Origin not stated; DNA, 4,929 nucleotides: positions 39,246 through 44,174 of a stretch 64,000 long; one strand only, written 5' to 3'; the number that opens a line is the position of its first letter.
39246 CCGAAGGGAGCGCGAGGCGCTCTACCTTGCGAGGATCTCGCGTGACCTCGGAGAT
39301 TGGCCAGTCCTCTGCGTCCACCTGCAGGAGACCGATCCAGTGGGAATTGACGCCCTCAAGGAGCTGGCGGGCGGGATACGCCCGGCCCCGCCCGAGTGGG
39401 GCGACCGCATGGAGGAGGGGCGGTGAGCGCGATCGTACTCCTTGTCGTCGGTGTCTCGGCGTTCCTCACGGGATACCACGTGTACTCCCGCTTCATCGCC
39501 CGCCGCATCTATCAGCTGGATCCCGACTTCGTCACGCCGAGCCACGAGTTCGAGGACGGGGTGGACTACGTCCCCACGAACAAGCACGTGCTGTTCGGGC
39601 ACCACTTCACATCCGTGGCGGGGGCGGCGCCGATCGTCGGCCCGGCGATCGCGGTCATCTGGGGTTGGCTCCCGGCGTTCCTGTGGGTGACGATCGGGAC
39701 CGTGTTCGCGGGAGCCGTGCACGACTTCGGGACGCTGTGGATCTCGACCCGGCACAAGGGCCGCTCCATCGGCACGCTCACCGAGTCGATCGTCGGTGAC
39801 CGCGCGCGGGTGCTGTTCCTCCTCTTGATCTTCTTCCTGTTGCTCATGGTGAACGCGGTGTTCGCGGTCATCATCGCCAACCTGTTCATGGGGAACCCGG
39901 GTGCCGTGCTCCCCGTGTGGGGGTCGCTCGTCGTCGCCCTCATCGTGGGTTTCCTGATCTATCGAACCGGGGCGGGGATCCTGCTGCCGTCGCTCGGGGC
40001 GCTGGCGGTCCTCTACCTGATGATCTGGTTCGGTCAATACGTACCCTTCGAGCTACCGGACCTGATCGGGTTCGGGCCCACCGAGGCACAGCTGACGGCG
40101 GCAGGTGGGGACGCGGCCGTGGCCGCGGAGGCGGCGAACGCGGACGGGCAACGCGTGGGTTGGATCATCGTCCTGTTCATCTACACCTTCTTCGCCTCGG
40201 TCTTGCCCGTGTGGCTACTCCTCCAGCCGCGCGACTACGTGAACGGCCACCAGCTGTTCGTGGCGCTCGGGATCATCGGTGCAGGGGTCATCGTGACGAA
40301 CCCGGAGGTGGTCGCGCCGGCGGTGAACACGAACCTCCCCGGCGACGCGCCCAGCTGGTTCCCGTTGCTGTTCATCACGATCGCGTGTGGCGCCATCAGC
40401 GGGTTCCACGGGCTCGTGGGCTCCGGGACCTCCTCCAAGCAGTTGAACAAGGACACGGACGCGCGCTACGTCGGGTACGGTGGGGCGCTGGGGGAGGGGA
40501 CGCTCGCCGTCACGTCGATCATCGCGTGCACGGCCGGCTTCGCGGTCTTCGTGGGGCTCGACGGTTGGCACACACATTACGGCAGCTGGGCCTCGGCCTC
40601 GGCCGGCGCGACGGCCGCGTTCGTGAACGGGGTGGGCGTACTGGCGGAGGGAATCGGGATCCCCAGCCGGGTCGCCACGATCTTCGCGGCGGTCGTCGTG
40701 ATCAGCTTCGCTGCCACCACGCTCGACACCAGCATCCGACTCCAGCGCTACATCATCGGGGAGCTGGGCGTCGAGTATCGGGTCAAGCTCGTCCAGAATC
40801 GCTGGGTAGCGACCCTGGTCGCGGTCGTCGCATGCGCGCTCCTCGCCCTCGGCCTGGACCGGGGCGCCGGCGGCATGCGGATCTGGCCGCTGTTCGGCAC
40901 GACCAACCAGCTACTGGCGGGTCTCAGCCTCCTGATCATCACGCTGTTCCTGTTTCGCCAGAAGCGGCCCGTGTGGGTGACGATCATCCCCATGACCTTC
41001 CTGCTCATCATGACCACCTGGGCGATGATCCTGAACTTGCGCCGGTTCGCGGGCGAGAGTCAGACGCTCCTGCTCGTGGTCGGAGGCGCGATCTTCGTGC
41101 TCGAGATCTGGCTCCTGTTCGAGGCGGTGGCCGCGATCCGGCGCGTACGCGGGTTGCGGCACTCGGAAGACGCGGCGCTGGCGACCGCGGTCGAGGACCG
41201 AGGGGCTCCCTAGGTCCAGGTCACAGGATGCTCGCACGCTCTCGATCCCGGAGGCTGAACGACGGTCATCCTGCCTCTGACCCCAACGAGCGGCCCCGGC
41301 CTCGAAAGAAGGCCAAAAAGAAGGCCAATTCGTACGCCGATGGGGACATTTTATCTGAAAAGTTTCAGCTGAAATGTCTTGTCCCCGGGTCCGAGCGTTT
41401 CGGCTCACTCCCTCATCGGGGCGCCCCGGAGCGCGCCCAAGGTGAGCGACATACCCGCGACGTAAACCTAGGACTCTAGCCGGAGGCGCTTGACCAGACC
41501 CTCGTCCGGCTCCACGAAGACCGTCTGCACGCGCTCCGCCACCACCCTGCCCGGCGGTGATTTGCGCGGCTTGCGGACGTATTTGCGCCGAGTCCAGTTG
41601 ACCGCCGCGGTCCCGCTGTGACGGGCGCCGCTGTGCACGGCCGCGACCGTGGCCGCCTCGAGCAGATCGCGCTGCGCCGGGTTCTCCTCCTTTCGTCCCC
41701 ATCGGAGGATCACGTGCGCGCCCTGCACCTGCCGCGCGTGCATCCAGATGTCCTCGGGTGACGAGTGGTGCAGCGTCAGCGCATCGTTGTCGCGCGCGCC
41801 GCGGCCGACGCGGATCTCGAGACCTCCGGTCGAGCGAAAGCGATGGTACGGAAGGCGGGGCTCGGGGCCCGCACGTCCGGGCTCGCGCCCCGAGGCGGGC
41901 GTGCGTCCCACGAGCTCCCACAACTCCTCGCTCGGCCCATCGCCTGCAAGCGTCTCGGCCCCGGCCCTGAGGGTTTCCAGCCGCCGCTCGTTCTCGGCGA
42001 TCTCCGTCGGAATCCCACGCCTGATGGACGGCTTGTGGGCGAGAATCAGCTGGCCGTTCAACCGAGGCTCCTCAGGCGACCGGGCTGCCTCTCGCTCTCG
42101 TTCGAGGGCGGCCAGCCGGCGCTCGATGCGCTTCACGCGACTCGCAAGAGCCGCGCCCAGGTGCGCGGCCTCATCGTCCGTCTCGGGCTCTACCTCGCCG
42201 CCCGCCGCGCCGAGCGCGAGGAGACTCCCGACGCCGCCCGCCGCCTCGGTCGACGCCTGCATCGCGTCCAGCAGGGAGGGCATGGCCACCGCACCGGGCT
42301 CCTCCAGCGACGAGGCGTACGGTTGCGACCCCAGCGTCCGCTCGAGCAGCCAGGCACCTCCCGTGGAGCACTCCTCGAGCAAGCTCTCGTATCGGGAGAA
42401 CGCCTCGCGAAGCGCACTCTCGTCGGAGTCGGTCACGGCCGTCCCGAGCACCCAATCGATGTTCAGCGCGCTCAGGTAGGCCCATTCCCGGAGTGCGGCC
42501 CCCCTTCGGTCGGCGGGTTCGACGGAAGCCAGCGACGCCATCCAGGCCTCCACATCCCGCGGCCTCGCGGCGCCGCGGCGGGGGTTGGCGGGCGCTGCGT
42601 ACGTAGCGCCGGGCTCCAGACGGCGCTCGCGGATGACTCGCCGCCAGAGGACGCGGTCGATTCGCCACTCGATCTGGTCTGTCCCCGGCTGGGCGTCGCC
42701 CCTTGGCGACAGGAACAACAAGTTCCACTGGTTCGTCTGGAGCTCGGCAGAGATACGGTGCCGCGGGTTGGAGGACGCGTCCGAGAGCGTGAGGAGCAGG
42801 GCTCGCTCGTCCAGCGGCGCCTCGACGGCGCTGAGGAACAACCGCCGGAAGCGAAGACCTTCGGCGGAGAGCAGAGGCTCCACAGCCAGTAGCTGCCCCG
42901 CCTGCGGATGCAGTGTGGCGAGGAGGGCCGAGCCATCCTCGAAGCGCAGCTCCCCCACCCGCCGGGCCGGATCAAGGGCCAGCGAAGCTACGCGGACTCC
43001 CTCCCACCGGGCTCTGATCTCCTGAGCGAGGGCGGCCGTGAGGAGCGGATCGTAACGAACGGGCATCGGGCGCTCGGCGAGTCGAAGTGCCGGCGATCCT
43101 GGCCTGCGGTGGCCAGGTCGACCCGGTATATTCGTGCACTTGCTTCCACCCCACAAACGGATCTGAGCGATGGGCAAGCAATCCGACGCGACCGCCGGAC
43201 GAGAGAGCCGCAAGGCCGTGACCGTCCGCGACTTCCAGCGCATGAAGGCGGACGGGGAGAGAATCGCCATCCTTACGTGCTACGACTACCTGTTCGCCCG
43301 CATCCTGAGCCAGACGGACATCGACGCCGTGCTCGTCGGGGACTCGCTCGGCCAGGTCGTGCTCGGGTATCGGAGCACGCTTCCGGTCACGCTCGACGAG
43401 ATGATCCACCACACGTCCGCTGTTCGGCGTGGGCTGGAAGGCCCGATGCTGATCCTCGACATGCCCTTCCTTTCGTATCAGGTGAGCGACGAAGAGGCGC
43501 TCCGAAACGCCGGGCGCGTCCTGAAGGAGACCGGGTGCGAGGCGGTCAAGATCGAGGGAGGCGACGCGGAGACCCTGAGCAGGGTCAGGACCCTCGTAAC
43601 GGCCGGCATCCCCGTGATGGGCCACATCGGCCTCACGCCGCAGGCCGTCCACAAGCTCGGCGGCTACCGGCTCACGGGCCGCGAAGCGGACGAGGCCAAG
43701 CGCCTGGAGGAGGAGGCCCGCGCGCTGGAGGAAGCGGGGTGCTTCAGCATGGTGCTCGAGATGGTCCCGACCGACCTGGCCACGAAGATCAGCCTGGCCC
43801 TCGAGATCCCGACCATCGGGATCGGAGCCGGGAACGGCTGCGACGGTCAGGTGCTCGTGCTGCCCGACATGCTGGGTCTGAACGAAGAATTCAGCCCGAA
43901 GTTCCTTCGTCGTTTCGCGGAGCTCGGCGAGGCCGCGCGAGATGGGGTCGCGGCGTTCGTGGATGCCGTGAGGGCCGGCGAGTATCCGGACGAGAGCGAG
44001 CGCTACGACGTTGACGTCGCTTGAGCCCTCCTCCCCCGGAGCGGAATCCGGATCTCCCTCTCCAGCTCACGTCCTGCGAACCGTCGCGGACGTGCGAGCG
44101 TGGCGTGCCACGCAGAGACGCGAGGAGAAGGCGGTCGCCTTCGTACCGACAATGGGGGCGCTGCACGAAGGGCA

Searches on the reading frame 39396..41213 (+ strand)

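Call 33: search_protein_families(library=ncbifam, proteins=[window:39396-41213:+], max_evalue=0.00001)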
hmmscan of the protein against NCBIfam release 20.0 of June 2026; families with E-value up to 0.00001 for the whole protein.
window:39396-41213:+ (605 aa): 1 family
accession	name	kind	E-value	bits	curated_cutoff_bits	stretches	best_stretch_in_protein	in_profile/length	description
NF011590.0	PRK15015.1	equivalog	9.6e-78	262.3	1188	2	7-387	29-392/701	pyruvate/proton symporter CstA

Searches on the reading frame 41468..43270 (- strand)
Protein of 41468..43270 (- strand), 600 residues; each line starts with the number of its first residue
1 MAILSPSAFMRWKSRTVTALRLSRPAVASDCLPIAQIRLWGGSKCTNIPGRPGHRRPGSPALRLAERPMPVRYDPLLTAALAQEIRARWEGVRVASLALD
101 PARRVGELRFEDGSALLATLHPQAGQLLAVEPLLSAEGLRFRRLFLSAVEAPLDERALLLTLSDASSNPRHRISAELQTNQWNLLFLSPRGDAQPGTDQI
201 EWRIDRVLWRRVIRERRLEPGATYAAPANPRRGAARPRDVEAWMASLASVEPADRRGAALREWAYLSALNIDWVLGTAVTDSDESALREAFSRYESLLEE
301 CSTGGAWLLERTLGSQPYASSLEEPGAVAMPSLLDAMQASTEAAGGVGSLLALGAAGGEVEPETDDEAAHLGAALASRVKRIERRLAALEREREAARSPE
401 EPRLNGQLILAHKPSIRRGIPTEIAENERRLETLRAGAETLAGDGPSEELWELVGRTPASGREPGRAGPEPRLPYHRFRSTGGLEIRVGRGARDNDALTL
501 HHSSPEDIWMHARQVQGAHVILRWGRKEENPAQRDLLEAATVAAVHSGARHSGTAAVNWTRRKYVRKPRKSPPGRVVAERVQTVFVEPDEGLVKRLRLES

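Call 33: search_protein_families(library=ncbifam, proteins=[window:41468-43270:-], max_evalue=0.00001)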
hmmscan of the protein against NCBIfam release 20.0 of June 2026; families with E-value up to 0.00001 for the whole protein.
window:41468-43270:- (600 aa): 2 families
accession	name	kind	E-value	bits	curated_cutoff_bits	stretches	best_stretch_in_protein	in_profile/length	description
NF038240.1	fibro_bind_EfbA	exception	3e-24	85.6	1025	1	476-597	449-566/567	fibronectin-binding protein EfbA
NF041120.1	RqcH_arch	equivalog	3.6e-10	39.2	400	1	475-557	446-526/645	ribosome rescue protein RqcH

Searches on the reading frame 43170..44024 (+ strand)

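Call 35: search_protein_families(library=ncbifam, proteins=[window:43170-44024:+], max_evalue=1e-8)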
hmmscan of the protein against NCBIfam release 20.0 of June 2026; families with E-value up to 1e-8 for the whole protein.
window:43170-44024:+ (284 aa): 2 families
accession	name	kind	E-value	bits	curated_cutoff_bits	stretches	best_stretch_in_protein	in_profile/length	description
NF001452.0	PRK00311.1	subfamily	6.6e-114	379.7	272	1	14-279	2-266/267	3-methyl-2-oxobutanoate hydroxymethyltransferase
TIGR00222.1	panB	equivalog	9.2e-96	320.4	207.55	1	20-279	6-263/264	3-methyl-2-oxobutanoate hydroxymethyltransferase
